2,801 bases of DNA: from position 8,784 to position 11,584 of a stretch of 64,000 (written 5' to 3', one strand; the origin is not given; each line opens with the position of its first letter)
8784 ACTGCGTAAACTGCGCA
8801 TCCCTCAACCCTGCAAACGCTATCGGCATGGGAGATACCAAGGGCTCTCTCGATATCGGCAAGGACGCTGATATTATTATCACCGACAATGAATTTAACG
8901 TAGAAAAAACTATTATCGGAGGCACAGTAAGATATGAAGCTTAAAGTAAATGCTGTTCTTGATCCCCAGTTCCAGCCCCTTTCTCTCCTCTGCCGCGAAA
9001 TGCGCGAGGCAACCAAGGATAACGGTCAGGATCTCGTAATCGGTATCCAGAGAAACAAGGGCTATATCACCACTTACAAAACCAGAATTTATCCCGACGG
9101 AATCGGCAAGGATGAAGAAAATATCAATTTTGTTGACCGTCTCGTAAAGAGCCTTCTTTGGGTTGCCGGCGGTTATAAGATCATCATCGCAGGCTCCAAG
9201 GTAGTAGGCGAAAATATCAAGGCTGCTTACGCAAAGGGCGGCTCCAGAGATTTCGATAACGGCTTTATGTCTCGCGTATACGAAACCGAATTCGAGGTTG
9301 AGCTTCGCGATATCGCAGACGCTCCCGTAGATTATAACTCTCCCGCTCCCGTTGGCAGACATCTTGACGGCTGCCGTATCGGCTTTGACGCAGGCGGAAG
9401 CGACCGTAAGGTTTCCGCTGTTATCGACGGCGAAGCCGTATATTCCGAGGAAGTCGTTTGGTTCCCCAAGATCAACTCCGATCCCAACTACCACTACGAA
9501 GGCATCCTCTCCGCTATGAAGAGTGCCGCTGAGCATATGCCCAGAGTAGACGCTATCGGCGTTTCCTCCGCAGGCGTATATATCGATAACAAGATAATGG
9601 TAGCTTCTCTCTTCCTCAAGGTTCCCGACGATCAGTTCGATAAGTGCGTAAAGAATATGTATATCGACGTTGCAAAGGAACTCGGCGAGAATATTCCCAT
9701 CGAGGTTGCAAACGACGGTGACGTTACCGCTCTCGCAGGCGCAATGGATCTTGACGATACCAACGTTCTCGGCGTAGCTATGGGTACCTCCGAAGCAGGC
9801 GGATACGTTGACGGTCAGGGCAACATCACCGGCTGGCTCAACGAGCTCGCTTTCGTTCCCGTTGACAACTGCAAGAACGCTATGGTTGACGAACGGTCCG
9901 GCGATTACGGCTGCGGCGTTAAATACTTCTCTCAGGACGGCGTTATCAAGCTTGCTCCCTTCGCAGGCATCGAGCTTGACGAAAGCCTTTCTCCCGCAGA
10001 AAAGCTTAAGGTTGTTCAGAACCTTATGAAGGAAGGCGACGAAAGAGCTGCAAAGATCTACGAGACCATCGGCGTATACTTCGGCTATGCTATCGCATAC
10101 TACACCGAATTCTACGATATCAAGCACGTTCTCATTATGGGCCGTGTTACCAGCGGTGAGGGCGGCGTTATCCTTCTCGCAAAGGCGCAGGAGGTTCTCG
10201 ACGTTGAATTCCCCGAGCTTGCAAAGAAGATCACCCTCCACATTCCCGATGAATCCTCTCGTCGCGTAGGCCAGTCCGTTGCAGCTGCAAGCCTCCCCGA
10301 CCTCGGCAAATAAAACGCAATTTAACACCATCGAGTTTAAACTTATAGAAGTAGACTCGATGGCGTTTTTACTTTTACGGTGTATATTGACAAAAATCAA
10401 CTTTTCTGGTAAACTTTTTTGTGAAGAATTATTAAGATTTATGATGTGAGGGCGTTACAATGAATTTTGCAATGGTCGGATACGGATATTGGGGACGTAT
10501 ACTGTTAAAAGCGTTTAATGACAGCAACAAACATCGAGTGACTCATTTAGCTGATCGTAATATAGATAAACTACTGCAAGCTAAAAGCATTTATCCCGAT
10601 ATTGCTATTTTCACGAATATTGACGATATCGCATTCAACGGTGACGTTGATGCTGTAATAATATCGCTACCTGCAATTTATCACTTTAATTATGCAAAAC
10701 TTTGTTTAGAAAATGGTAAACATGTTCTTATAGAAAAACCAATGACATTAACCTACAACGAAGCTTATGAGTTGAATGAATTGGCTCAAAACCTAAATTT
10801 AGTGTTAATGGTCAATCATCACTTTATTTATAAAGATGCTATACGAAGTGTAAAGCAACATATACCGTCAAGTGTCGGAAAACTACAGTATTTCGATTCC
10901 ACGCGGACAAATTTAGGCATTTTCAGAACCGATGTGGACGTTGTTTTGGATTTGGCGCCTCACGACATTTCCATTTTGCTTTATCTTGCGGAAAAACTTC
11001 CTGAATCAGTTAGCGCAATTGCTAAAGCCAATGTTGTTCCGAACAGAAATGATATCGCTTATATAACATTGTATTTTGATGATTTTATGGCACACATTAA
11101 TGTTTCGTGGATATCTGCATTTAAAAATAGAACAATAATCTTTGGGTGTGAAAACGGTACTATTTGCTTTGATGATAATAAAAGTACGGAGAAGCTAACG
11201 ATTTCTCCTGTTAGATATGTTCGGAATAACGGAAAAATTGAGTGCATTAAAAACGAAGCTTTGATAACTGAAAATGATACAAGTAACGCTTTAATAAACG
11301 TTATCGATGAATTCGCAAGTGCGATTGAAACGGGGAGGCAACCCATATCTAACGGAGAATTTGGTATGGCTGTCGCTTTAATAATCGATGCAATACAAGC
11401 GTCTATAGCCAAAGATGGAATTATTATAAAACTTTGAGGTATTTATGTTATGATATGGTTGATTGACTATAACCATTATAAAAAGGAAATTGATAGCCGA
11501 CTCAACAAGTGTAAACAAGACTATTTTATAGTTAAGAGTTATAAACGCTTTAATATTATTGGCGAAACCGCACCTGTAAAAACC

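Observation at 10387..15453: AT-rich four-gene operon: Gfo/Idh/MocA oxidoreductase - radical SAM - TIR/alpha-alpha-toroid fusion - EEP nuclease/phosphatase (candidate undescribed defence system)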

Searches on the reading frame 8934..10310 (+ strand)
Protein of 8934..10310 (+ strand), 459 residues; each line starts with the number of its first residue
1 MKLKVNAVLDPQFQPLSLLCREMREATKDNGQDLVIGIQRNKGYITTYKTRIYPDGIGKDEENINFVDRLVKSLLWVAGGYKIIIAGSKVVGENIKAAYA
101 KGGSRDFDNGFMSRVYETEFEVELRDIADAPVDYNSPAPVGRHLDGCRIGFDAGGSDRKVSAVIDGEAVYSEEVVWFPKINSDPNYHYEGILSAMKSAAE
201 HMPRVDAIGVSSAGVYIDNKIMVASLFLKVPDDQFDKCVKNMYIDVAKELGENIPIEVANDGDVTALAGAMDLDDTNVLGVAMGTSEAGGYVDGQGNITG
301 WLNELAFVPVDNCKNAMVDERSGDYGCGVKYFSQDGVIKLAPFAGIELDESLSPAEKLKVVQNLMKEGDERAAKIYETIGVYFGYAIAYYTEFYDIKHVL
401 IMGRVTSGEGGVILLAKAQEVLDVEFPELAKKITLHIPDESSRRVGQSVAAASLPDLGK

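Call 79: find_related_loci(query=window:8934-10310:+, collection=metagenome_contigs, flank=7000)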
Query window:8934-10310:+ (459 aa) in metagenome_contigs; peptide patterns used: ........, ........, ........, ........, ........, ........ (x = any residue, [..] = any of these).
121 stretches matched a pattern; 55 encode a relative of the query (tblastn E <= 1e-3); 55 distinct loci.
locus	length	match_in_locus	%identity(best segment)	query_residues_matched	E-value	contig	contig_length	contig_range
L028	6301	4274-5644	83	1-457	0e+0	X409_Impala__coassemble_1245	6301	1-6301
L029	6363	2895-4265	83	1-457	0e+0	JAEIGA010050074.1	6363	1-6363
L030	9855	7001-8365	82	3-457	0e+0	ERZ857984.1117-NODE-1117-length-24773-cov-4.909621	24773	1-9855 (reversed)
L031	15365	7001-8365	81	3-457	0e+0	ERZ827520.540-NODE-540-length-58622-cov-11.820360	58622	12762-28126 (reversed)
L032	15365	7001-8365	81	3-457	0e+0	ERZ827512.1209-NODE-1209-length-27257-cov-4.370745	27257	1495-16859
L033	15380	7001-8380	80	1-456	0e+0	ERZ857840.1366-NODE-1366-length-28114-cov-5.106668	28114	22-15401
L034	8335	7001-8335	82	3-447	0e+0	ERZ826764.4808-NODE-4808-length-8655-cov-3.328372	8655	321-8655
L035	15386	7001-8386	80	1-457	0e+0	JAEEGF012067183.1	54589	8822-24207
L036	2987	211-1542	81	14-457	0e+0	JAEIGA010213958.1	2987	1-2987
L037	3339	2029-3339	80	3-439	0e+0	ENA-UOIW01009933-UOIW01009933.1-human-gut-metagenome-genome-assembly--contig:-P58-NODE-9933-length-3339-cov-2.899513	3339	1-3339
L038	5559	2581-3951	76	2-457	0e+0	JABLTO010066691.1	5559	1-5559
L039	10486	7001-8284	76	3-457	0e+0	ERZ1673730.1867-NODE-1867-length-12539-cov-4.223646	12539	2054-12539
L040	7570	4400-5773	75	3-458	0e+0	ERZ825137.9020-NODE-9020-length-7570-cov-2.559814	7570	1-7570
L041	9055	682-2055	75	2-457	0e+0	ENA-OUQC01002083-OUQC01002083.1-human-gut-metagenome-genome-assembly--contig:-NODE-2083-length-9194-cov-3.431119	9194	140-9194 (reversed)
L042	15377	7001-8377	74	1-459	0e+0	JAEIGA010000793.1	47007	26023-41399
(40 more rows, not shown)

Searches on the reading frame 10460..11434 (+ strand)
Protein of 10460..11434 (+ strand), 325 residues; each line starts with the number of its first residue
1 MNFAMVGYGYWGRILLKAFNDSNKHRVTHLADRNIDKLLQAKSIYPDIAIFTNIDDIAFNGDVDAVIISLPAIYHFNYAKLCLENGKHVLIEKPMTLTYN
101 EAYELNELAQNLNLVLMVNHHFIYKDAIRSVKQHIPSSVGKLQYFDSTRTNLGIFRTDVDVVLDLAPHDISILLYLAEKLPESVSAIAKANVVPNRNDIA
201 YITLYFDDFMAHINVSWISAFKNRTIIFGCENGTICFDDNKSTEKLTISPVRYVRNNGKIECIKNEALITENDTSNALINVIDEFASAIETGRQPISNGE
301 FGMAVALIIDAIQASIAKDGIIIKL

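Call 3: search_protein_families(library=pfam, proteins=[window:10460-11434:+], max_evalue=0.1)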
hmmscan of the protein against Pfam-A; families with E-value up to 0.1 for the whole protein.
window:10460-11434:+ (325 aa): 6 families
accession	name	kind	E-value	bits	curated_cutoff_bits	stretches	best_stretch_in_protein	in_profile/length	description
PF01408.29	GFO_IDH_MocA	-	5.6e-25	88.8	24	1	1-120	1-120/120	Oxidoreductase family, NAD-binding Rossmann fold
PF22725.1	GFO_IDH_MocA_C3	-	3.8e-09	37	27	1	161-235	45-123/124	GFO/IDH/MocA C-terminal domain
PF02894.22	GFO_IDH_MocA_C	-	1e-07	32.5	22.9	1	161-319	42-213/218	Oxidoreductase family, C-terminal alpha/beta domain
PF03435.24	Sacchrp_dh_NADP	-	0.0013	19.6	25.1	1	4-91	2-97/129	Saccharopine dehydrogenase NADP binding domain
PF01118.30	Semialdhyde_dh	-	0.064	14.1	26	0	4-89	3-93/121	Semialdehyde dehydrogenase, NAD binding domain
PF03807.23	F420_oxidored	-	0.078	14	21.6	0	3-73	2-70/94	NADP oxidoreductase coenzyme F420-dependent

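Call 4: search_protein_families(library=padloc, proteins=[window:10460-11434:+], max_evalue=0.1)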
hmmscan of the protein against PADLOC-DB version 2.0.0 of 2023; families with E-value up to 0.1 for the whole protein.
window:10460-11434:+ (325 aa): 0 families

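Call 5: search_protein_families(library=ncbifam, proteins=[window:10460-11434:+], max_evalue=0.1)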
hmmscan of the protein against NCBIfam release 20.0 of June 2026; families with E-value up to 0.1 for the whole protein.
window:10460-11434:+ (325 aa): 13 families
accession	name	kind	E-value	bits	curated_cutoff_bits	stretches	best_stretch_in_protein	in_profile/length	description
NF040723.1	UDP-GlcNAcDh_Arch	equivalog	5e-32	111.6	450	1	2-313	2-299/302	UDP-N-acetylglucosamine 3-dehydrogenase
TIGR04380.1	myo_inos_iolG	equivalog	1.8e-22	79.7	355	1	1-318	2-325/330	inositol 2-dehydrogenase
NF041392.1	XylDh_Gfo6_Halo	equivalog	5.4e-18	64.9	350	2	2-135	18-155/350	D-xylose 1-dehydrogenase Gfo6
NF008607.0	PRK11579.1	subfamily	1.3e-16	60.6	330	1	4-148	8-151/346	oxidoreductase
NF007574.0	PRK10206.1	equivalog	1.6e-15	57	352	1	17-137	21-140/345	oxidoreductase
NF058563.1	BT_2159_fam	equivalog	1.4e-10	40.7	650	1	3-135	3-135/350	disaccharide 3-dehydrogenase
NF052479.1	LevoglcsnDh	equivalog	1.7e-09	36.9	650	1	38-148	49-160/386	levoglucosan dehydrogenase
NF058561.1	BT_2158_fam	equivalog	1.2e-07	30.8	750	1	1-137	36-171/487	glycoside 3-dehydrogenase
NF052679.1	InsChiInosDhIolG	equivalog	2.3e-05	23.6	540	1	26-187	29-195/343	bifunctional inositol 2-dehydrogenase/D-chiro-inositol 1-dehydrogenase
NF005814.0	PRK07680.1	equivalog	0.0012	18.1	278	1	1-62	1-64/275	late competence protein ComER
NF003988.0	PRK05472.1-1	equivalog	0.014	15.4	321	1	2-97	86-184/214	redox-sensing transcriptional repressor Rex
NF000943.0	PRK00094.2-1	equivalog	0.028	14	400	1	1-43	1-43/296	NAD(P)H-dependent glycerol-3-phosphate dehydrogenase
TIGR01761.1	thiaz-red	subfamily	0.059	12.8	188.8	1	50-129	53-132/350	thiazolinyl imide reductase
